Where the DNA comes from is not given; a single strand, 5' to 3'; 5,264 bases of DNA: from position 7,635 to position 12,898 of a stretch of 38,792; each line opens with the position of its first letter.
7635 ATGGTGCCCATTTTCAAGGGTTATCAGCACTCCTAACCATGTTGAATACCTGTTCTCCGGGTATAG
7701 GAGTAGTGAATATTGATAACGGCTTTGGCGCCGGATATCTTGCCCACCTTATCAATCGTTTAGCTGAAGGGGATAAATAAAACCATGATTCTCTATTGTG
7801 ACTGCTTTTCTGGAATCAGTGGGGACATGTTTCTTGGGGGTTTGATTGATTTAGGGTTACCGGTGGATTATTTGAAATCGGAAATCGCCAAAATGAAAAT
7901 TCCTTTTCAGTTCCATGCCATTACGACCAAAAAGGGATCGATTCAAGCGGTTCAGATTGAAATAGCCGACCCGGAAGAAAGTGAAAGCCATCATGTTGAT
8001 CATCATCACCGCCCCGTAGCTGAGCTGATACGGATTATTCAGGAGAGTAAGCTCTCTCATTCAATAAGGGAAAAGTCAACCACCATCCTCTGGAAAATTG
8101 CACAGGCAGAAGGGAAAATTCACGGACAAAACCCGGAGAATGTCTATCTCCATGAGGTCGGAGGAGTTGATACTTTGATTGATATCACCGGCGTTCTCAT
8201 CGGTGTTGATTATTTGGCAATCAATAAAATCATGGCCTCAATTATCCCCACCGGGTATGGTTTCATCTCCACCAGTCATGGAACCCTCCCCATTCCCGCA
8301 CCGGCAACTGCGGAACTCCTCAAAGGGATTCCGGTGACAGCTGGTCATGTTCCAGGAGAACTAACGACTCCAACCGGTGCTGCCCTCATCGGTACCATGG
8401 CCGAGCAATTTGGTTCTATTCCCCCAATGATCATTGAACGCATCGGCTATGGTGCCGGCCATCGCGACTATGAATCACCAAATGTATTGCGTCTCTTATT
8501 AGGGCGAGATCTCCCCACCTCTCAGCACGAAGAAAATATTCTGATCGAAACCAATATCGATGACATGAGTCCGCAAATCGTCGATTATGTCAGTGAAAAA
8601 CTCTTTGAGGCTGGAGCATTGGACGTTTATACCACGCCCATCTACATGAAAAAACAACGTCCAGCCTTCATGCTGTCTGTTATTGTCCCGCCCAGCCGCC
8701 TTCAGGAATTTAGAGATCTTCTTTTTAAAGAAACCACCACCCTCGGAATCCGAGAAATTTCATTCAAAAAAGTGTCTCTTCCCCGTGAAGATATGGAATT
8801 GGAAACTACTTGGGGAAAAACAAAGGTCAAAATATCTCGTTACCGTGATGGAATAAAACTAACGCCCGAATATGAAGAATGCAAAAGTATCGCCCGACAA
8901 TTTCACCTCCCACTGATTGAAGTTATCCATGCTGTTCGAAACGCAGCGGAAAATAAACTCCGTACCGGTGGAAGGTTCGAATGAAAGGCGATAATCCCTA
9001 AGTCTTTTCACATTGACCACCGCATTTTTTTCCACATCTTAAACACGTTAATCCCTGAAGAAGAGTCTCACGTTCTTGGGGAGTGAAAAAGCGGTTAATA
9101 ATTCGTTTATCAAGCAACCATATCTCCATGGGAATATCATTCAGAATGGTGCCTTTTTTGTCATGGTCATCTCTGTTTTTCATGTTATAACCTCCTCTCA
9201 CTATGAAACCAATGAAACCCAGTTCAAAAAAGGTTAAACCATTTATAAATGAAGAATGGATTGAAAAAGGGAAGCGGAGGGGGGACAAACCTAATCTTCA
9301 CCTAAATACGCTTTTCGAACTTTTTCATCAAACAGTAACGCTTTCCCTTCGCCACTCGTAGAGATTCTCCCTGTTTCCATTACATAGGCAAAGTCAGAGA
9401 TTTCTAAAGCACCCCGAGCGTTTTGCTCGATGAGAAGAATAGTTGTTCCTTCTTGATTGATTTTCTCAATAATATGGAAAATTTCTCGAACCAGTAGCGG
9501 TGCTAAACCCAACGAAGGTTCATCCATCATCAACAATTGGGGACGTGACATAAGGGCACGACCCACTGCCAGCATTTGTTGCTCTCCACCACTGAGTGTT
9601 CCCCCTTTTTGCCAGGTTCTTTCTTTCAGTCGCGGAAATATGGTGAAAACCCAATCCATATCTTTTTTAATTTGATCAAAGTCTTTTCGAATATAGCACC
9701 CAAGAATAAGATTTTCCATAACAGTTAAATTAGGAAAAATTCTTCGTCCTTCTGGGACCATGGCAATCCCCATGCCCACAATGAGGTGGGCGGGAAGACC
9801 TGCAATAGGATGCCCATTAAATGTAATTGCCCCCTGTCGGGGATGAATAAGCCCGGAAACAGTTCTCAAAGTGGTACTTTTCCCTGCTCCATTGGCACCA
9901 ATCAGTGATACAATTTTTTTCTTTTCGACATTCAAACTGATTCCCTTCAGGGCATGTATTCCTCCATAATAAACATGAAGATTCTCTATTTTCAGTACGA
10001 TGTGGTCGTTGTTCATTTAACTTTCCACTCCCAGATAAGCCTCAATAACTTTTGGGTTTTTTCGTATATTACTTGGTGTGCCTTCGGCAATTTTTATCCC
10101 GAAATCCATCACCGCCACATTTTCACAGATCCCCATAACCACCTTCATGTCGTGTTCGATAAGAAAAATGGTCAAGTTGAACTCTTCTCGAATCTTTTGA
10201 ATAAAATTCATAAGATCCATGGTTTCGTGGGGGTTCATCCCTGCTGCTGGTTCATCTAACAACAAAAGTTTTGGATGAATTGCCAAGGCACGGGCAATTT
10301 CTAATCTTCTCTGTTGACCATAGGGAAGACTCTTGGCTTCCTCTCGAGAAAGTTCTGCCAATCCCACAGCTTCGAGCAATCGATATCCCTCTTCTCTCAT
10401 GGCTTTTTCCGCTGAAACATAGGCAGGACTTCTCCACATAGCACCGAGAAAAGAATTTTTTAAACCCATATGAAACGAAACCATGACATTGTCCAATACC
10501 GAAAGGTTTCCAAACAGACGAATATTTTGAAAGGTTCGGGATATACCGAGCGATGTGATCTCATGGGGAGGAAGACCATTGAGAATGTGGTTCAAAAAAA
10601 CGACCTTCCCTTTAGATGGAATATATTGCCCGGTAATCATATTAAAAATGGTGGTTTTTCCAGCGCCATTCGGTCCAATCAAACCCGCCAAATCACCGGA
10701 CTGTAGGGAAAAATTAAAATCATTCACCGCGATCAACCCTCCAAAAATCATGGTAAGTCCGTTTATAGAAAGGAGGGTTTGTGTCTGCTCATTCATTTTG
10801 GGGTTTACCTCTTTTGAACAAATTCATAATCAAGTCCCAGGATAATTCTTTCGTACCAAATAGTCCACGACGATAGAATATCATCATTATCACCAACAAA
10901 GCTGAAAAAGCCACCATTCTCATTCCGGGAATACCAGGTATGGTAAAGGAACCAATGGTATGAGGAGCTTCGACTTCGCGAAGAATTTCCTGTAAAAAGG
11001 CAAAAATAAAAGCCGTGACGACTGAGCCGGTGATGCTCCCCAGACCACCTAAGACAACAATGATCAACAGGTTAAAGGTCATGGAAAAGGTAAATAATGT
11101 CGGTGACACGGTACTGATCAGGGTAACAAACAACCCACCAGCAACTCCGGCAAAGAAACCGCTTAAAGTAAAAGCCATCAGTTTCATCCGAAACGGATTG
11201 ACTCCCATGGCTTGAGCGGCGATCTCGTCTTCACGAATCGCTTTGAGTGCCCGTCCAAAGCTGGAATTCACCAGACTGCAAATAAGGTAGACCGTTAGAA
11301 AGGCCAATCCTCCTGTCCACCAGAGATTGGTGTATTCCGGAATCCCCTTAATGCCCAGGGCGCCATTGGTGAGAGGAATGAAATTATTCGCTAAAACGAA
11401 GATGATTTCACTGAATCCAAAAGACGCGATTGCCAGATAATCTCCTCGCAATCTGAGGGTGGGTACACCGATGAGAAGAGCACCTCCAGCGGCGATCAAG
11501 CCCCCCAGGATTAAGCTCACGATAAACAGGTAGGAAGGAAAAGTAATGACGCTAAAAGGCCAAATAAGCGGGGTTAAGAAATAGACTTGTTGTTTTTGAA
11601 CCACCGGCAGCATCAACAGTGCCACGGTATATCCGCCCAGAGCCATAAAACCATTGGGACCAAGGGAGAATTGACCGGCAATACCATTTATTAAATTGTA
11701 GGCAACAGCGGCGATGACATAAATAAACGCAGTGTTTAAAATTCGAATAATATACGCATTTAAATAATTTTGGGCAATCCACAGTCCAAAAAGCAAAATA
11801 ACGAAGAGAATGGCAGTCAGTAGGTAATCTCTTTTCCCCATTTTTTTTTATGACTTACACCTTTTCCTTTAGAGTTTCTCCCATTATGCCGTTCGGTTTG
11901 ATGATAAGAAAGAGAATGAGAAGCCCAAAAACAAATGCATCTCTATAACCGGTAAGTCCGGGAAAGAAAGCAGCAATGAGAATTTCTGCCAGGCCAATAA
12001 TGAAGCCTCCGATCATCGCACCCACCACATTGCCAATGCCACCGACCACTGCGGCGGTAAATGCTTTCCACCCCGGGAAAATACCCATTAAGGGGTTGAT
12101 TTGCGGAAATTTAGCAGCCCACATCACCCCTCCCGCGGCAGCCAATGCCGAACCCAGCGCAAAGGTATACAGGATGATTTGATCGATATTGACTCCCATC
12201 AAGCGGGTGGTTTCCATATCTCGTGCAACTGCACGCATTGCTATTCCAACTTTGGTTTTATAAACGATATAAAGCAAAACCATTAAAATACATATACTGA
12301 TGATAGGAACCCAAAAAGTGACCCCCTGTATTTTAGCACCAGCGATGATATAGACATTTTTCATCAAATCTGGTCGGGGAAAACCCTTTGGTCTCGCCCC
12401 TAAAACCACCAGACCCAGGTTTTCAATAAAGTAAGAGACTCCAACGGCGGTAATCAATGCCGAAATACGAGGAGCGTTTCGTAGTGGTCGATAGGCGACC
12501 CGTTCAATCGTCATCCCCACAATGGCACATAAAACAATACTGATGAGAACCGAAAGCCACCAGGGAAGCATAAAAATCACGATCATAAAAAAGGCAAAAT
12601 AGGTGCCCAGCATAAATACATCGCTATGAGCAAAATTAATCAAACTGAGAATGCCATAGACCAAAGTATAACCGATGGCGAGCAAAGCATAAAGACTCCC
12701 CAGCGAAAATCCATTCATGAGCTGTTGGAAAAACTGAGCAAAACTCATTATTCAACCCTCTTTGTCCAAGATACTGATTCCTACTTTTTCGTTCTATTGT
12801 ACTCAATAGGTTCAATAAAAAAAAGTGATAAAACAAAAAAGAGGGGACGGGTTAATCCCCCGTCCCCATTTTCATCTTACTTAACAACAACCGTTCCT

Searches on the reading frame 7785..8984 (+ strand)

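Call 77: search_protein_families(library=pfam, proteins=[window:7785-8984:+], max_evalue=0.001)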
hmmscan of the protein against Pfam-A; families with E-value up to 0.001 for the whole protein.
window:7785-8984:+ (399 aa): 1 family
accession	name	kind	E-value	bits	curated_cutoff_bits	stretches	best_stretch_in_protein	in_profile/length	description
PF01969.22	Ni_insertion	-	1.5e-136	455.9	22.1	1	3-380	1-374/375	Nickel insertion protein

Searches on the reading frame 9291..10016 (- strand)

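Call 77: search_protein_families(library=pfam, proteins=[window:9291-10016:-], max_evalue=0.001)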
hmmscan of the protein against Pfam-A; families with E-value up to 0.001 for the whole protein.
window:9291-10016:- (241 aa): 4 families
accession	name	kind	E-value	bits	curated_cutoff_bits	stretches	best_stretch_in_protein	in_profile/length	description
PF00005.33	ABC_tran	-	8.8e-31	107.8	25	1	23-168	1-136/137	ABC transporter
PF13304.12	AAA_21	-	3.9e-10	40.7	27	1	141-195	238-295/304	AAA domain, putative AbiEii toxin, Type IV TA system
PF13555.12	AAA_29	-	0.00013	22.1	27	1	27-67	16-55/61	P-loop containing region of AAA domain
PF25199.1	nSTAND_NTPase5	-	0.00061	20.1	34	0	30-58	38-66/145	Novel STAND NTPase 5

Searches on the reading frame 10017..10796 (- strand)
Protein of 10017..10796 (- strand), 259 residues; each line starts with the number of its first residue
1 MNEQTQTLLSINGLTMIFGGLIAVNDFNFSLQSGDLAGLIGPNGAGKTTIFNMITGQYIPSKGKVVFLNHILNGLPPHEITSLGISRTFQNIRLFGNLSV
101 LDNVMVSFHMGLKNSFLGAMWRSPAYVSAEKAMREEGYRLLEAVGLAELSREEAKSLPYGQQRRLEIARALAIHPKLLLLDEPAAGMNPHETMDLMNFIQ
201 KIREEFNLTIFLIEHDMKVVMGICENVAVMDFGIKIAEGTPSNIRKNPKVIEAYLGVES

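Call 77: search_protein_families(library=pfam, proteins=[window:10017-10796:-], max_evalue=0.001)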
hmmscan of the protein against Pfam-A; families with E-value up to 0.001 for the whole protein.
window:10017-10796:- (259 aa): 4 families
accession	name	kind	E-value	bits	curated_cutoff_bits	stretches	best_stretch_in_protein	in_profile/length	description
PF00005.33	ABC_tran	-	2.9e-30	106.1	25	1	24-184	1-136/137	ABC transporter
PF12399.14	BCA_ABC_TP_C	-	1.4e-10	41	25.5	1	235-258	2-25/27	Branched-chain amino acid ATP-binding cassette transporter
PF13304.12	AAA_21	-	3.2e-06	27.9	27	0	36-54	1-19/304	AAA domain, putative AbiEii toxin, Type IV TA system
PF13476.12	AAA_23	-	0.00066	20.8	27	0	26-55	12-40/201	AAA domain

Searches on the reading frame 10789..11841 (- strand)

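Call 77: search_protein_families(library=pfam, proteins=[window:10789-11841:-], max_evalue=0.001)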
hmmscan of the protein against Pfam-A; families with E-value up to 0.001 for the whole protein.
window:10789-11841:- (350 aa): 1 family
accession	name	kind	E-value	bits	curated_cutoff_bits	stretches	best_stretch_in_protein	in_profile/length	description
PF02653.21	BPD_transp_2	-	2.4e-43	148.6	26.8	1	31-305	2-254/269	Branched-chain amino acid transport system / permease component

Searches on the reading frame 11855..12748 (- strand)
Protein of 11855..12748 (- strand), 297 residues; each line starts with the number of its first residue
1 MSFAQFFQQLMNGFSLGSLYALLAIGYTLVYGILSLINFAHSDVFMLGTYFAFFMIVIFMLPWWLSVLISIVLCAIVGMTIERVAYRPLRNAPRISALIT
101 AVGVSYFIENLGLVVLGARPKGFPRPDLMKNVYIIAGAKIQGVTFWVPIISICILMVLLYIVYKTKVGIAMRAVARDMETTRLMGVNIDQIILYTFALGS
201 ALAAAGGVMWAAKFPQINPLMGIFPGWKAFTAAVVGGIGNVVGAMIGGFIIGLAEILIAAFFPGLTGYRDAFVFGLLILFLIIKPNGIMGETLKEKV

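Call 77: search_protein_families(library=pfam, proteins=[window:11855-12748:-], max_evalue=0.001)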
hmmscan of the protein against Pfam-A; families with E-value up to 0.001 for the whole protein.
window:11855-12748:- (297 aa): 1 family
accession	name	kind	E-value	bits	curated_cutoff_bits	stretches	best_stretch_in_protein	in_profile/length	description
PF02653.21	BPD_transp_2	-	1.1e-42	146.4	26.8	1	10-281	2-269/269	Branched-chain amino acid transport system / permease component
